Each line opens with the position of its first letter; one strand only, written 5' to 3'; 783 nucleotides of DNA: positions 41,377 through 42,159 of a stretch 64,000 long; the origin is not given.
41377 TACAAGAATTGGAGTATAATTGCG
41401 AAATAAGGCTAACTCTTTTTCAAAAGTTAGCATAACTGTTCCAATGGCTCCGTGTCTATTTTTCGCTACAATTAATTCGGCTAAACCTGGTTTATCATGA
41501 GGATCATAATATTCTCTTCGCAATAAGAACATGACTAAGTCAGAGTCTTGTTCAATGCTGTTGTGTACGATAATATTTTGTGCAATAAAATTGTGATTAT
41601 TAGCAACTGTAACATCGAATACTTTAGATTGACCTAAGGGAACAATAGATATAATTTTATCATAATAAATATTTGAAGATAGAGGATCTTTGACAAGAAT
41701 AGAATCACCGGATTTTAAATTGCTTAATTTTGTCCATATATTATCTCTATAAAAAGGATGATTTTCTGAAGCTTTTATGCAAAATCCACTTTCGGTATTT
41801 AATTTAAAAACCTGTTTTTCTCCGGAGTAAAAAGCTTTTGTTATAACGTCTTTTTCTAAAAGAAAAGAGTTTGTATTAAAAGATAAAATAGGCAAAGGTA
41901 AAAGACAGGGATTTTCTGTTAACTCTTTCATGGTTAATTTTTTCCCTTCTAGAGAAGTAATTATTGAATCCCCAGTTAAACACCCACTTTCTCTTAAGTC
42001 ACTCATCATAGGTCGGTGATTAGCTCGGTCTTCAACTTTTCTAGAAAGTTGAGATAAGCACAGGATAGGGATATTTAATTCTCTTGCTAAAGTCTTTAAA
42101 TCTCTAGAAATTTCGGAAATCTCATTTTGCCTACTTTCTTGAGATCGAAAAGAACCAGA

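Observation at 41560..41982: In-frame mini-intein splits the replicative helicase DnaB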

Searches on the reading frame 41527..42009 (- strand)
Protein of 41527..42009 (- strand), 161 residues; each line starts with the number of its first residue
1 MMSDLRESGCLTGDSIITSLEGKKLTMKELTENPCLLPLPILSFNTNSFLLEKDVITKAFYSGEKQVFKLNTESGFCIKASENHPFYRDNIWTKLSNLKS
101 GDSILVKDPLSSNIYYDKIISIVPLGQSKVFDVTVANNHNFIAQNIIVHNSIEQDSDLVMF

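Call 3: search_protein_families(library=pfam, proteins=[window:41560-41982:-], max_evalue=0.1)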
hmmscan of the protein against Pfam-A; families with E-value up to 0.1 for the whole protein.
window:41560-41982:- (141 aa): 2 families
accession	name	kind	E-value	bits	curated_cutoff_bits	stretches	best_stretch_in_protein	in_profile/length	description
PF14890.11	Intein_splicing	-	6.2e-17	62.3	35.8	2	103-141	116-155/155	Intein splicing domain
PF07591.16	PT-HINT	-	3.9e-05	24.4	27.7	1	44-135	32-123/137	Pretoxin HINT domain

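Call 4: search_protein_families(library=ncbifam, proteins=[window:41560-41982:-], max_evalue=0.1)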
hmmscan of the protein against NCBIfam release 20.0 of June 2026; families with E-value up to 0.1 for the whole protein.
window:41560-41982:- (141 aa): 15 families
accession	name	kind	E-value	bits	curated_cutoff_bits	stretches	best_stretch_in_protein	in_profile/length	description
NF005852.0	PRK07773.1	equivalog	7.5e-30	103.9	780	2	1-96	398-491/886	replicative DNA helicase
NF038162.1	RtcB_rel_intein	exception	1.7e-12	46.2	1150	2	1-97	95-189/961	intein-containing RtcB family protein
TIGR01445.1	intein_Nterm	domain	4.8e-09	37.1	24.5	1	1-78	1-82/83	intein N-terminal splicing region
NF003158.0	PRK04132.1-3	equivalog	8.4e-06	23.1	1750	1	56-106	702-752/1437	replication factor C small subunit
NF006207.0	PRK08332.1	equivalog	3.8e-05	21.1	2400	1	50-97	940-987/1684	vitamin B12-dependent ribonucleotide reductase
NF011418.0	PRK14845.1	equivalog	4.3e-05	21.5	756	1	41-114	78-149/1049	translation initiation factor IF-2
NF038098.1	GyrA_w_intein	exception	4.4e-05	21.5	1850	1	1-77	117-193/1232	intein-containing DNA gyrase subunit A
TIGR01443.1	intein_Cterm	domain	6.1e-05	23.1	15.6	1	120-141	1-23/24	intein C-terminal splicing region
NF011491.0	PRK14898.1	equivalog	0.0026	15.9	783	1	5-102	101-200/860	DNA-directed RNA polymerase subunit A''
NF011302.0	PRK14714.1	equivalog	0.0071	13.9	1791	1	31-140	982-1099/1350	DNA-directed DNA polymerase II large subunit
NF005616.0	PRK07373.1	equivalog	0.0082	14.7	646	1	109-138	3-32/449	DNA polymerase III subunit alpha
NF007072.0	PRK09519.1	equivalog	0.011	14.2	1024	1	93-141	643-691/790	intein-containing recombinase RecA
NF052663.1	RtcB_rel_intein2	exception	0.028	13.3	1050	0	1-96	78-171/626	intein-containing RctB family protein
NF038136.1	rSAM_Rv_intein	exception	0.032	13.1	700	0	1-93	76-164/574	intein-containing Rv2578c family radical SAM protein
NF003157.0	PRK04132.1-2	equivalog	0.032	12.1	1103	1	101-137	553-591/864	replication factor C small subunit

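Call 5: search_solved_structures(query=window:41560-41982:-, max_evalue=1, show_alignments=3)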
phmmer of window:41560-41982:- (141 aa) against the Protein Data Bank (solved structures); distinct sequences matched with E-value up to 1: 45.
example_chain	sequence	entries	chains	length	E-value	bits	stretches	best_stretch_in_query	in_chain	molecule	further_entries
4o1r_A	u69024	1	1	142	7.9e-23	84.2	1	2-141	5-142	Replicative DNA helicase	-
1mi8_A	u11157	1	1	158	5.4e-17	65.3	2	2-103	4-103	DnaB intein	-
6frg_A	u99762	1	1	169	3.6e-16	62.6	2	2-102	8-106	Replicative DNA helicase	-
6frh_A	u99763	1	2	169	3.6e-16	62.6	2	2-102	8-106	Replicative DNA helicase,Replicative DNA helicase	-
6fre_A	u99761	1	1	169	9.5e-15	58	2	2-102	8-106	Replicative DNA helicase,Replicative DNA helicase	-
7cfv_A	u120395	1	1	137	2.4e-10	43.8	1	2-141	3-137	Spl DnaX mini-intein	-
2in9_A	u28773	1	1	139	4e-09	39.8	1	44-141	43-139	Endonuclease PI-MtuI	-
3igd_A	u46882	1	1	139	4.4e-09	39.7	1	47-141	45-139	Endonuclease PI-MtuI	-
2in0_A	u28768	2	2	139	5.5e-09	39.4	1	44-141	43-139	Endonuclease PI-MtuI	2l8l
3ifj_A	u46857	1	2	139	1.1e-08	38.4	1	44-141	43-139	Endonuclease PI-MtuI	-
5k08_A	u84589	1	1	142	2.8e-08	37.1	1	44-140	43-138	RecA mini intein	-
5i0a_A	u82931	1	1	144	2.9e-08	37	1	44-140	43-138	Intein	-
2in8_A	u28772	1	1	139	6e-08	36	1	47-141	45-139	Endonuclease PI-MtuI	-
6qaz_A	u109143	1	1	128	1.2e-06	31.8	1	48-141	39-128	cyanophage-like gp41-1 intein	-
6rpq_A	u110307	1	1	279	6.8e-06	29.4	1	56-141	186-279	Ubiquitin-like protein SMT3,1108aa long hypothetical cell division control protein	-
2lwy_A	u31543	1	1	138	0.26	14.5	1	34-141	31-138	BACTERIAL INTEIN-LIKE DOMAIN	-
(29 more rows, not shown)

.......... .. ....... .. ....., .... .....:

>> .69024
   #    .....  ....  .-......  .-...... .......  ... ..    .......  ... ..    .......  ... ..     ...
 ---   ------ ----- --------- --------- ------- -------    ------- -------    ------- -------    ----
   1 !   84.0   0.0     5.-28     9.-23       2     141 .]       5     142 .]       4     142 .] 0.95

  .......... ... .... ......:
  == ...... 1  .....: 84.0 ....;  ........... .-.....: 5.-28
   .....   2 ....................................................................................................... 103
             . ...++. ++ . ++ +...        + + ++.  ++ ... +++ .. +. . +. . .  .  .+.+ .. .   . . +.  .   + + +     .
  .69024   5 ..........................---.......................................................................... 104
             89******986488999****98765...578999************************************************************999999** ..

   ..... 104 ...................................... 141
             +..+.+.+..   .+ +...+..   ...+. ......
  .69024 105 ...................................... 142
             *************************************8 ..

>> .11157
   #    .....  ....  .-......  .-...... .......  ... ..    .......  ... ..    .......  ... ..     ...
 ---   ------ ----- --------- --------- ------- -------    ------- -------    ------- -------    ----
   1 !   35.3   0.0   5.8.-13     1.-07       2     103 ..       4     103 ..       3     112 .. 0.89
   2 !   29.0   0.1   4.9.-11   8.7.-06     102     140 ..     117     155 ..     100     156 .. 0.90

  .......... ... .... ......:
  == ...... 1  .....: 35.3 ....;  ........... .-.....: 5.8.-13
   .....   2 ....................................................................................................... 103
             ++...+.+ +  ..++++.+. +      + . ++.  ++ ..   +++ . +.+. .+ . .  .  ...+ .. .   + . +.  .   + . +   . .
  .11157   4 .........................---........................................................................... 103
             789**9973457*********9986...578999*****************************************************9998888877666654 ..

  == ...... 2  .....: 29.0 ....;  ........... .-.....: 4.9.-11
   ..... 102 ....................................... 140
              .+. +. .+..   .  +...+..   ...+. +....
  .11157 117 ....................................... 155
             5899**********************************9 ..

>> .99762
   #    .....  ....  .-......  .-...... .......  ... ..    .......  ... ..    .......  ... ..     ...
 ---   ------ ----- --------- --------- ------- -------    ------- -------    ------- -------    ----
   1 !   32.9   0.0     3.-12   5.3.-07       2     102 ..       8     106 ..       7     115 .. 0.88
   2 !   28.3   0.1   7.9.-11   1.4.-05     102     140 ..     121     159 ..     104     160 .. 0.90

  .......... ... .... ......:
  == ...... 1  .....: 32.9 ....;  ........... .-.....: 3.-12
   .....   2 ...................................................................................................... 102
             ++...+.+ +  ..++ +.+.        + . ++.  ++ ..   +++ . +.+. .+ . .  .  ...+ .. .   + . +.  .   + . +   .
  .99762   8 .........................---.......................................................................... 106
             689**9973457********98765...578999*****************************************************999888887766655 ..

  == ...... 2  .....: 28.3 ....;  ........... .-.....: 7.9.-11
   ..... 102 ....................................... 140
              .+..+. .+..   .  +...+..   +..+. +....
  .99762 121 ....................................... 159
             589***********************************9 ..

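Call 20: find_homologous_proteins(query=window:41560-41982:-, max_evalue=0.00001)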
Query window:41560-41982:-: 12 candidates shared short words with the query, none scored E <= 0.00001.

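Call 26: search_protein_representatives(protein=window:41560-41982:-)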
Query: 141 residues. Proteins with E-value up to 0.001 (for the whole library): 4135; up to 1e-10: 504; up to 1e-30: 4. The best 150 are listed.
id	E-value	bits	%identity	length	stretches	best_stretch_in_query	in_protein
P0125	6.2e-43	162.3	36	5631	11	74-141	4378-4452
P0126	6.0e-34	133.2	36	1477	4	1-117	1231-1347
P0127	3.2e-32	127.6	38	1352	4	92-141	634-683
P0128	8.2e-32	126.3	36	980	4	1-99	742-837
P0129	3.5e-30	121.0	37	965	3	1-141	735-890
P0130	9.8e-29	116.3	37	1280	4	1-97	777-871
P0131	3.3e-28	114.6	37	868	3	1-100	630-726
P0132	3.4e-28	114.6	38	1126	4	1-99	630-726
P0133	4.8e-28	114.1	38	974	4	1-100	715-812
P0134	7.8e-28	113.4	40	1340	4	1-95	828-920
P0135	7.8e-28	113.4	40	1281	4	1-97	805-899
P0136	1.5e-27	112.5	33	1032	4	1-106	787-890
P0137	3.9e-27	111.1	38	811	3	30-141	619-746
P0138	7.1e-27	110.3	39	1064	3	17-141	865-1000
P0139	7.8e-27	110.1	36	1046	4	97-141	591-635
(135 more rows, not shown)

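Call 41: predict_structure(alignment_id=A1)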
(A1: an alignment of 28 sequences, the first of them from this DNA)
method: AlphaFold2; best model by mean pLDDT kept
length: 141 residues; sequences in the alignment: 28
mean_pLDDT: 97.8   pTM: 0.90
mean pLDDT of the five models: 97.8, 97.6, 97.3, 97.2, 97.2
residues with pLDDT >= 90: 141; 70-90: 0; 50-70: 0; < 50: 0
segments of 3 or more residues with pLDDT < 50: none
pLDDT, mean of each block of 10 residues (from residue 1): 98 98 98 97 98 98 99 98 98 98 97 99 97 98 90
secondary structure, 60 per line:
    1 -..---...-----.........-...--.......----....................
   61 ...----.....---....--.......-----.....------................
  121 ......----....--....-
elements in order: E7-9 E15-17 H18-23 E30-36 E41-63 E68-72 E76-79 E82-85 E94-98 E105-126 E131-134 E137-140

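Call 44: fold_search(model_id=the predicted structure, library=pdb)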
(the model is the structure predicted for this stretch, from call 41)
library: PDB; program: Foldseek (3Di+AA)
matches with E <= 10: 319; with E <= 0.001: 66
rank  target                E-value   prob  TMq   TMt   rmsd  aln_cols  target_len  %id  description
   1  4o1r                  1.2e-14  1.00  0.92  0.92   1.2       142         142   37  Crystal structure of NpuDnaB intein (released 2014-03-19)
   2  6frg                  1.0e-13  1.00  0.89  0.79   3.9       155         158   32  Crystal structure of G-1F mutant of Ssp DnaB Mini-Intein variant M86 (released 2019-01-30)
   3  6frh_B                2.0e-13  1.00  0.89  0.84   3.2       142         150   35  Crystal structure of Ssp DnaB Mini-Intein variant M86 (released 2019-01-30)
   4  6frh_A                2.1e-13  1.00  0.89  0.79   2.2       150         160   33  Crystal structure of Ssp DnaB Mini-Intein variant M86 (released 2019-01-30)
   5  6fre                  3.3e-13  1.00  0.90  0.83   1.5       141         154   35  Crystal structure of G-1F/H73A mutant of Ssp DnaB Mini-Intein variant M86 (released 2019-01-30)
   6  1mi8                  5.2e-13  1.00  0.90  0.90   1.5       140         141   36  2.0 Angstrom crystal structure of a DnaB intein from Synechocystis sp. PCC 6803 (released 2003-08-19)
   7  3ifj_A                8.2e-13  1.00  0.93  0.94   1.3       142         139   20  Crystal structure of Mtu recA intein, splicing domain (released 2009-10-06)
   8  5i0a                  1.6e-12  1.00  0.92  0.91   1.3       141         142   20  RecA mini intein in complex with cisplatin (released 2016-09-21)
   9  2in0                  2.0e-12  1.00  0.93  0.94   1.3       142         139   21  crystal structure of Mtu recA intein splicing domain (released 2007-05-01)
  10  2in9                  2.7e-12  1.00  0.93  0.94   1.3       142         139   21  crystal structure of Mtu recA intein, splicing domain (released 2007-05-01)
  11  3igd                  7.1e-12  1.00  0.93  0.94   1.3       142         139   21  Crystal structure of Mtu recA intein, splicing domain (released 2009-10-06)
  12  2in8                  1.2e-11  1.00  0.93  0.94   1.2       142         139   20  crystal structure of Mtu recA intein, splicing domain (released 2007-05-01)
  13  2imz_A                1.2e-11  1.00  0.90  0.88   2.4       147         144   19  Crystal structure of Mtu recA intein splicing domain (released 2007-05-01)
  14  2imz_B                1.9e-11  1.00  0.92  0.92   1.5       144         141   19  Crystal structure of Mtu recA intein splicing domain (released 2007-05-01)
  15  6rpq                  2.3e-10  1.00  0.90  0.52   2.2       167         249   21  Crystal structure of PhoCDC21-1 intein (released 2019-08-14)
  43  2lwy_MODEL_1_A        2.0e-07  1.00  0.81  0.83   2.0       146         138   16  Solution Structure of Bacterial Intein-Like domain from Clostridium thermocellum (released 2013-05-08)
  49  6bs8_B                5.5e-07  1.00  0.74  0.80   4.1       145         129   16  The class 3 DnaB intein from Mycobacterium smegmatis (released 2018-11-21)
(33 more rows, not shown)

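Call 48: search_solved_structures(query=window:41527-42009:-, max_evalue=1e-12, show_alignments=4)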
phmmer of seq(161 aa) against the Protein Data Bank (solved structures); distinct sequences matched with E-value up to 1e-12: 5.
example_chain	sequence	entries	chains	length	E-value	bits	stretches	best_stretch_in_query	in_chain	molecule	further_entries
4o1r_A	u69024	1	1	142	1.1e-23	87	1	8-150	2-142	Replicative DNA helicase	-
6frh_A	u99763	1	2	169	3.2e-22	82.2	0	5-111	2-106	Replicative DNA helicase,Replicative DNA helicase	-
6frg_A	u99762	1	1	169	6.1e-21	78.1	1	5-156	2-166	Replicative DNA helicase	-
6fre_A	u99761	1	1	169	1.6e-19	73.5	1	5-156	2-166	Replicative DNA helicase,Replicative DNA helicase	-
1mi8_A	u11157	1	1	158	1.2e-18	70.6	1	8-152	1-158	DnaB intein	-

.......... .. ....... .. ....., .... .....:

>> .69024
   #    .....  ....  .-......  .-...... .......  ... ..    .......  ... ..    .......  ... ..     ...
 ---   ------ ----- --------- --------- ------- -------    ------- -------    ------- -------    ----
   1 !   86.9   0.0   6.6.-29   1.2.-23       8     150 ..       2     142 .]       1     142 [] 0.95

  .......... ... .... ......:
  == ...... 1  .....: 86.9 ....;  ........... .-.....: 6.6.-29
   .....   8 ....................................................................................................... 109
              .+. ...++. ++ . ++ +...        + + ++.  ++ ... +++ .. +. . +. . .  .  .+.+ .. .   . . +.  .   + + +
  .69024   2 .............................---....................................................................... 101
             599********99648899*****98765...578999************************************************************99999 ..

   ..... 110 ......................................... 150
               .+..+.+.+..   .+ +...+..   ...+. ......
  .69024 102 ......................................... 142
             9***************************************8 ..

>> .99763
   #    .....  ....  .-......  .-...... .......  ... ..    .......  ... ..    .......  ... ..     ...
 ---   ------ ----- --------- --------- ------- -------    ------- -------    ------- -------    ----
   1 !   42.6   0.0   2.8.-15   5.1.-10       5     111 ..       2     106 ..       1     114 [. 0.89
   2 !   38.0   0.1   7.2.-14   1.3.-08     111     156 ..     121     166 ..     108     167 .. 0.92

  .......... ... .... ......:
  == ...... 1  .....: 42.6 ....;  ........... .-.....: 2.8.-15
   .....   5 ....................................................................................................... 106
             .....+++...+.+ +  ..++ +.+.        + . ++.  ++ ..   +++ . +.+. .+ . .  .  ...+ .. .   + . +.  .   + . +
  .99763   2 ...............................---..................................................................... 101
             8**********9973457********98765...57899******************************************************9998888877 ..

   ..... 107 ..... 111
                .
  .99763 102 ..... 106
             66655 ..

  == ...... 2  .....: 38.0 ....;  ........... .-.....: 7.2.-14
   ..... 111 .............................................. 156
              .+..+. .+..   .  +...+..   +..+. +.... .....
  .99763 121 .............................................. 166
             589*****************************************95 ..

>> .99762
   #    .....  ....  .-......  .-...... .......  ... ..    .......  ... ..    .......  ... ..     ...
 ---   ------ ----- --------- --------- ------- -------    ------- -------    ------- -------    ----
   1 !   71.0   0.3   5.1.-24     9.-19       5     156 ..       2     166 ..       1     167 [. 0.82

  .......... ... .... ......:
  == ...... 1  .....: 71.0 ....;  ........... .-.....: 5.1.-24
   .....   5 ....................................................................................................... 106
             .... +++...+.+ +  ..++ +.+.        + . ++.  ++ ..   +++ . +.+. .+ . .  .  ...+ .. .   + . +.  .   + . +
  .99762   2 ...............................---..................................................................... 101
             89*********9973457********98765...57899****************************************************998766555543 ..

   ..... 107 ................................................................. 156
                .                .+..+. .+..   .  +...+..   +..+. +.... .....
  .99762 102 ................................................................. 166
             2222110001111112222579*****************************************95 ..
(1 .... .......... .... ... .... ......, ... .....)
